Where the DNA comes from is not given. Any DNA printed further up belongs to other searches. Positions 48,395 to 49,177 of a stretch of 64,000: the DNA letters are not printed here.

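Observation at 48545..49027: Ribosomal protein L31 fused to an RNA polymerase alpha-subunit C-terminal-domain-like module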

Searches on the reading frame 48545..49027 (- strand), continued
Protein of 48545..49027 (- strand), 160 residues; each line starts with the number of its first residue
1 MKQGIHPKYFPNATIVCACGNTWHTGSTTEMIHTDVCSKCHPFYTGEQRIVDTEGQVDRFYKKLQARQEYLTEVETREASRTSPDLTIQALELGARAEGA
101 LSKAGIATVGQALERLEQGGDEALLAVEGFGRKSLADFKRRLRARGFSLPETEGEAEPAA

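Call 18: predict_structure(alignment_id=A1)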
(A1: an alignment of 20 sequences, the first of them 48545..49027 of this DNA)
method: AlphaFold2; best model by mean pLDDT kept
length: 160 residues; sequences in the alignment: 20
mean_pLDDT: 73.4   pTM: 0.49
mean pLDDT of the five models: 73.4, 72.7, 71.9, 71.8, 70.8
residues with pLDDT >= 90: 1; 70-90: 110; 50-70: 31; < 50: 18
segments of 3 or more residues with pLDDT < 50: 1-7, 48-50, 153-160
pLDDT, mean of each block of 10 residues (from residue 1): 44 75 71 71 56 62 79 78 83 87 89 85 85 87 80 43
secondary structure, 60 per line:
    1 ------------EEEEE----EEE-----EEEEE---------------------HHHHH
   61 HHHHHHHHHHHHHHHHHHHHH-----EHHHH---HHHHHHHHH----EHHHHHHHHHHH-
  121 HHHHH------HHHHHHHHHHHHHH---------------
elements in order: E13-17 E22-24 E30-34 H56-81 H88-91 H95-103 H109-119 H121-125 H132-145

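Call 25: fold_search(model_id=the predicted structure, library=pdb)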
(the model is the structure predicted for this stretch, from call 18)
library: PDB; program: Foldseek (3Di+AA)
matches with E <= 10: 158; with E <= 0.001: 3
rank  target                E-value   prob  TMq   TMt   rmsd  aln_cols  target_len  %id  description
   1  8cd1_Le               5.4e-04  1.00  0.17  0.37  14.5        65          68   52  70S-PHIKZ014 (released 2024-01-24)
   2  7n1p_Le               6.5e-04  1.00  0.17  0.37  14.2        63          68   52  Elongating 70S ribosome complex in a classical pre-translocation (PRE-C) conformation (released 2021-07-14)
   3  4v87_A4               7.8e-04  0.98  0.16  0.31  13.7        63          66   60  Crystal structure analysis of ribosomal decoding. (released 2014-07-09)
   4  7nbu_l                1.1e-03  1.00  0.17  0.19  14.5        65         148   54  Structure of the HigB1 toxin mutant K95A from Mycobacterium tuberculosis (Rv1955) and its target, the cspA mRNA, on th (released 2022-03-02)
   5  4v9r_B4               1.3e-03  1.00  0.18  0.38  13.1        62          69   61  Crystal structure of antibiotic DITYROMYCIN bound to 70S ribosome (released 2014-07-09)
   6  7n2c_Le               1.8e-03  0.99  0.17  0.36  13.1        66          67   50  Elongating 70S ribosome complex in a fusidic acid-stalled intermediate state of translocation bound to EF-G(GDP) (INT (released 2021-07-14)
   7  9d7r_24               2.3e-03  1.00  0.18  0.38  12.7        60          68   63  Crystal structure of the wild-type Thermus thermophilus 70S ribosome in complex with Fva1 antimicrobial peptide, mRNA (released 2024-11-13)
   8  6q95_a                3.8e-03  0.98  0.17  0.41  14.6        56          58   62  Structure of tmRNA SmpB bound in A site of T. thermophilus 70S ribosome (released 2019-02-27)
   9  6szs_5                4.6e-03  0.98  0.17  0.38  14.4        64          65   55  Release factor-dependent ribosome rescue by BrfA in the Gram-positive bacterium Bacillus subtilis (released 2019-12-04)
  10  8igr_G                4.8e-03  1.00  0.37  0.21  10.7       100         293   25  Cryo-EM structure of CII-dependent transcription activation complex (released 2023-05-17)
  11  4v8a_A4               6.2e-03  1.00  0.18  0.54  10.5        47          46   60  The structure of thermorubin in complex with the 70S ribosome from Thermus thermophilus. (released 2014-07-09)
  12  5afi_6                6.2e-03  0.97  0.17  0.38  14.9        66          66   50  2.9A Structure of E. coli ribosome-EF-TU complex by cs-corrected cryo-EM (released 2015-03-11)
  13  5ibb_M8               6.6e-03  0.92  0.15  0.34  13.6        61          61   57  Structure of T. thermophilus 70S ribosome complex with mRNA, tRNAfMet and cognate tRNAVal in the A-site (released 2016-05-25)
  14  5mdy_a                7.4e-03  0.98  0.17  0.40  14.4        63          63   56  Structure of ArfA and TtRF2 bound to the 70S ribosome (pre-accommodated state) (released 2016-12-21)
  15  3j9w_B3               7.9e-03  0.99  0.19  0.42  12.1        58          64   53  Cryo-EM structure of the Bacillus subtilis MifM-stalled ribosome complex (released 2015-04-29)
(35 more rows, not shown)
